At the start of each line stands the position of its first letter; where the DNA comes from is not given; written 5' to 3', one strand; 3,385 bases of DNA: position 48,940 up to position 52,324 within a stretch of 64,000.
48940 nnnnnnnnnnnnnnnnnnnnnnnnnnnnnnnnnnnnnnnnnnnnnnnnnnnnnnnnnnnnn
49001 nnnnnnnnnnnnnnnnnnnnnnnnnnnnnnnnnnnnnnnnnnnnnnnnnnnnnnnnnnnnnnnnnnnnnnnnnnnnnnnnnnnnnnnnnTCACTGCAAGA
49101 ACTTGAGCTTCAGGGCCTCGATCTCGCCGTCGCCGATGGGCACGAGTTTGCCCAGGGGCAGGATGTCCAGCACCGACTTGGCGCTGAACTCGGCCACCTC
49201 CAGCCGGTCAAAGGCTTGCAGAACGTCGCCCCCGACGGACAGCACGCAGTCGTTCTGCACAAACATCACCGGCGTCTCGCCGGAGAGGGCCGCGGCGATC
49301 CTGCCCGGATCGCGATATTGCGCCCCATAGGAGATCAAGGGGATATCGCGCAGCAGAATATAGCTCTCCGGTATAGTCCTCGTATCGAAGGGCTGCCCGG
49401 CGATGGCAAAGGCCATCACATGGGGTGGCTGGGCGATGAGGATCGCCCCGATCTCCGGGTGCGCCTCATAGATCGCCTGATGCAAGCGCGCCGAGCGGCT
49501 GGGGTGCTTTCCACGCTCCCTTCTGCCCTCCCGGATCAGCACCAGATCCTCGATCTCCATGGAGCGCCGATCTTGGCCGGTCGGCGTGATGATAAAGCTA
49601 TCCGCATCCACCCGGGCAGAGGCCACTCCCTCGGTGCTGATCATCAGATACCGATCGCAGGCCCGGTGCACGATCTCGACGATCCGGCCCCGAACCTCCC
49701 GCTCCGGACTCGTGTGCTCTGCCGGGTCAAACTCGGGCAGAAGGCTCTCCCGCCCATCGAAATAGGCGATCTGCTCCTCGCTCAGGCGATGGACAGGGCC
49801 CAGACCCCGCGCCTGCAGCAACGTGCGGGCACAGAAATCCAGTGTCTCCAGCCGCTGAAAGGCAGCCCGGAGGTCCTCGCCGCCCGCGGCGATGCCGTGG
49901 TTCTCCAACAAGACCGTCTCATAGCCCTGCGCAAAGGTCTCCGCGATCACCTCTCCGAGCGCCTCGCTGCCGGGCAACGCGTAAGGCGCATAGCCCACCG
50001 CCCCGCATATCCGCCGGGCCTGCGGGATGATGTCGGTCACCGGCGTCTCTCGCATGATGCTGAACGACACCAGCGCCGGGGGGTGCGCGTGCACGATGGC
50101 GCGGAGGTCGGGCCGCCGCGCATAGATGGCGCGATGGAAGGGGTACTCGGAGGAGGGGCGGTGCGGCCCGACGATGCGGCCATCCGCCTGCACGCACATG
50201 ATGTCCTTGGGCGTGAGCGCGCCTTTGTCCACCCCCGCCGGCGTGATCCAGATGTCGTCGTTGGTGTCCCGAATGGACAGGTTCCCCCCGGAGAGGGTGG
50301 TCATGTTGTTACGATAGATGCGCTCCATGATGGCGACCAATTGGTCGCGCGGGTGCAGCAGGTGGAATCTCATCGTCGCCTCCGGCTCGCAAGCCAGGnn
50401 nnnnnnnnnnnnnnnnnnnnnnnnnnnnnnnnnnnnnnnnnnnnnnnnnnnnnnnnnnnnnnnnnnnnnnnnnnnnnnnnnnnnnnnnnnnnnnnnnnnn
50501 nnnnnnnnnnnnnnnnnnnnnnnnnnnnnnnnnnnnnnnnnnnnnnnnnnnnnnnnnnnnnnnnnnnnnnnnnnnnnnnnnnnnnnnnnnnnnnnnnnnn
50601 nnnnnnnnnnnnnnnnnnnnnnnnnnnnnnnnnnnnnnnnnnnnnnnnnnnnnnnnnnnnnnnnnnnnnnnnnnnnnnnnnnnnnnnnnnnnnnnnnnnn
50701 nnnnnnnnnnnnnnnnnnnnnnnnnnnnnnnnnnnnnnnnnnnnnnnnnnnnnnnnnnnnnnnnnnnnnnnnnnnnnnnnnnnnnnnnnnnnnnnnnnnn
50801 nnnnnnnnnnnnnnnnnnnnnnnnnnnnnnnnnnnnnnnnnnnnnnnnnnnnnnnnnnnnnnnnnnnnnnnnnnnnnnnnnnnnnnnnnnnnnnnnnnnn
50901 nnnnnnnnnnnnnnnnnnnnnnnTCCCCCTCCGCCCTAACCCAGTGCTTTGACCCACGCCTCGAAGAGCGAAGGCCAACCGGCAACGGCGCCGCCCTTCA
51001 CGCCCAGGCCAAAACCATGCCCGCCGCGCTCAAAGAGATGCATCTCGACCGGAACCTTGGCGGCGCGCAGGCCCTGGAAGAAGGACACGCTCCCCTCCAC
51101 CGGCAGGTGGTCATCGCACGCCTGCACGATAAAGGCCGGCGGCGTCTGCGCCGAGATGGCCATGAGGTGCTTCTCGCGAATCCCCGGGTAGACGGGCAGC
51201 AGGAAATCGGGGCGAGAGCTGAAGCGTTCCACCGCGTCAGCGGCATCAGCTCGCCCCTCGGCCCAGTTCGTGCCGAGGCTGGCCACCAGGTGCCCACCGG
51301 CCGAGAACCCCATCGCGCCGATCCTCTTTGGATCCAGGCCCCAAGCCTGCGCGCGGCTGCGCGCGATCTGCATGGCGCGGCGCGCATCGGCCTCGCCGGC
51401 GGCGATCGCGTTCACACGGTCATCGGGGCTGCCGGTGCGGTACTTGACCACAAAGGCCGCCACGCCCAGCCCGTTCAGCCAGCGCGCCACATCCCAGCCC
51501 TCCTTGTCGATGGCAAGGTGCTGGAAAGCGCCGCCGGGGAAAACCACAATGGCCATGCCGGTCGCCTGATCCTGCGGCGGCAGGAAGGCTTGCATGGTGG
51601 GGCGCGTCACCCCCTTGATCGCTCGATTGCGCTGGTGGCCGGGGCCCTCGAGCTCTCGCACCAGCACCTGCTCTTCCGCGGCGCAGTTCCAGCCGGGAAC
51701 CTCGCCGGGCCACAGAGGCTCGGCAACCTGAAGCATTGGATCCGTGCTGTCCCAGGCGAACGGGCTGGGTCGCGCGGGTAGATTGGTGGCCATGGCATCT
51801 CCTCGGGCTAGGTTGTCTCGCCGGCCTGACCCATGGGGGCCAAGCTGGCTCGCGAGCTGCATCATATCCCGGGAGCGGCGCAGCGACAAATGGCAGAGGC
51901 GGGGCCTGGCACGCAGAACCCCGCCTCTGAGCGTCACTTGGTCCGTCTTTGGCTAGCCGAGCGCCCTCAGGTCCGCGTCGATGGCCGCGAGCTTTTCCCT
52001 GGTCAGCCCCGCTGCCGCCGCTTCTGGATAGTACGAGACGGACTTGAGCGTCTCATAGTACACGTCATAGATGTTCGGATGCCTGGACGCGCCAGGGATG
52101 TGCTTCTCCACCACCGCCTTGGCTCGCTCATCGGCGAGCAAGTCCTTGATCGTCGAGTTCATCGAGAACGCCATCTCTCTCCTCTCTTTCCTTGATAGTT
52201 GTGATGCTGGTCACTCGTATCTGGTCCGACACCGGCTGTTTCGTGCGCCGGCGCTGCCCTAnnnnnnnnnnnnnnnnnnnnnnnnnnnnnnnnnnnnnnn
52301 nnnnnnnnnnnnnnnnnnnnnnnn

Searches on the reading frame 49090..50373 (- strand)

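Call 10: search_protein_families(library=pfam, proteins=[window:49090-50373:-], max_evalue=0.001)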
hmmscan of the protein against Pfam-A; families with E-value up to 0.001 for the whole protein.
window:49090-50373:- (427 aa): 1 family
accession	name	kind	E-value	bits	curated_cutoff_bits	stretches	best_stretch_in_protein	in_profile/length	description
PF00596.27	Aldolase_II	-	5.4e-77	258.2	22.2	2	11-185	2-182/183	Class II Aldolase and Adducin N-terminal domain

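Call 36: search_protein_families(library=pfam, proteins=[window:49090-50373:-], max_evalue=0.001)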
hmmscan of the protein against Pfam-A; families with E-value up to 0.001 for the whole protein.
window:49090-50373:- (427 aa): 1 family
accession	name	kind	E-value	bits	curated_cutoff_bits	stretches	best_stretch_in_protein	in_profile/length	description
PF00596.27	Aldolase_II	-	5.4e-77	258.2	22.2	2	11-185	2-182/183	Class II Aldolase and Adducin N-terminal domain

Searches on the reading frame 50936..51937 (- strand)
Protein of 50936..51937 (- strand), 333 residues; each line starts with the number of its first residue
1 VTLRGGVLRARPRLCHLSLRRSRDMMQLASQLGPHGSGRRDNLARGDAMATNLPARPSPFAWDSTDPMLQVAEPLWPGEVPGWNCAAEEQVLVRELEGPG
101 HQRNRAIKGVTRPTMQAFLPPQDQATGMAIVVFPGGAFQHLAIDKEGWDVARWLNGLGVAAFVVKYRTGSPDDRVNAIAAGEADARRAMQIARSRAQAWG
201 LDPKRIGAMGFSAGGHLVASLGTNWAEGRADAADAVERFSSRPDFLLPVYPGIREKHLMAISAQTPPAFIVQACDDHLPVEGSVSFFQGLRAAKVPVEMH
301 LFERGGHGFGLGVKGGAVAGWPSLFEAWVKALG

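Call 10: search_protein_families(library=pfam, proteins=[window:50936-51937:-], max_evalue=0.001)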
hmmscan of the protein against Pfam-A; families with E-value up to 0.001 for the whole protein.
window:50936-51937:- (333 aa): 4 families
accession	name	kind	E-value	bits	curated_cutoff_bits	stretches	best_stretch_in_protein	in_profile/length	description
PF07859.19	Abhydrolase_3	-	9.4e-13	48.8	25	1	131-253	2-110/210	alpha/beta hydrolase fold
PF20434.5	BD-FAE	-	2.4e-11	44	26.8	1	116-227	2-112/215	BD-FAE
PF00326.27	Peptidase_S9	-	6e-07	29.6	22.6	0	264-310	143-190/213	Prolyl oligopeptidase family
PF01738.24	DLH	-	1.1e-05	25.6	21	1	148-309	31-188/217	Dienelactone hydrolase family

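Call 79: search_protein_families(library=ncbifam, proteins=[window:50936-51937:-], max_evalue=0.01)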
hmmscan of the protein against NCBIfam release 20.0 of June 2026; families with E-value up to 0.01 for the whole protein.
window:50936-51937:- (333 aa): 7 families
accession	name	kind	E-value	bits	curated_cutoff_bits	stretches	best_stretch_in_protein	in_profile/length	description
NF041902.1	pecacetest_PaeX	equivalog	1.6e-60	204.8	550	2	71-254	21-201/318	pectin acetylesterase PaeX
NF042968.1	AcxylEst_AxeA1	equivalog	2.6e-35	121.6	700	2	114-253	37-157/459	acetylxylan esterase AxeA1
NF052620.1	AryltfaseLP1002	equivalog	2.1e-22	79.8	300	2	122-253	27-155/265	lp_1002 family arylesterase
NF058653.1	LipP1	equivalog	3.2e-08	32.8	350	1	101-221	45-161/300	LipP1 family hormone-sensitive lipase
NF033149.0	CHL_hydrolase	equivalog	0.00015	20.8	500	0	128-221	76-165/310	chloramphenicol hydrolase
NF058665.1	HaHSL_fam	equivalog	0.0015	17.9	320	1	113-224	49-147/260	hormone-sensitive lipase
NF050058.1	e_dPHAscl_type1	hypoth_equivalog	0.0019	17.7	150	1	178-224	78-124/276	extracellular catalytic domain type 1 short-chain-length polyhydroxyalkanoate depolymerase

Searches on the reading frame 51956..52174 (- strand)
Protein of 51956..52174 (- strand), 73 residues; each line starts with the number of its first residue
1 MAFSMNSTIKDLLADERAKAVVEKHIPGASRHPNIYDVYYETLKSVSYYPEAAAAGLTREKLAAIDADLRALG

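Call 71: search_protein_families(library=pfam, proteins=[window:51956-52174:-], max_evalue=1)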
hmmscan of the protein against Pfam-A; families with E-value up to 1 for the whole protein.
seq(73 aa): 0 families

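Call 78: search_solved_structures(query=A3, max_evalue=1)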
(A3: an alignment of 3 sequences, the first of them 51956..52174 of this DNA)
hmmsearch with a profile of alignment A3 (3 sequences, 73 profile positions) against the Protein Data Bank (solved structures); distinct sequences matched with E-value up to 1: 1.
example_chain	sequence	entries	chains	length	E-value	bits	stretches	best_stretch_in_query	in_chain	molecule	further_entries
2eq7_A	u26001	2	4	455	0.3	14.6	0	37-64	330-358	2-oxoglutarate dehydrogenase E3 component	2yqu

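Call 79: search_protein_families(library=ncbifam, proteins=[window:51956-52174:-], max_evalue=0.01)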
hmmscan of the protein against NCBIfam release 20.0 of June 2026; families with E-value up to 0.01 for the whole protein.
window:51956-52174:- (73 aa): 0 families
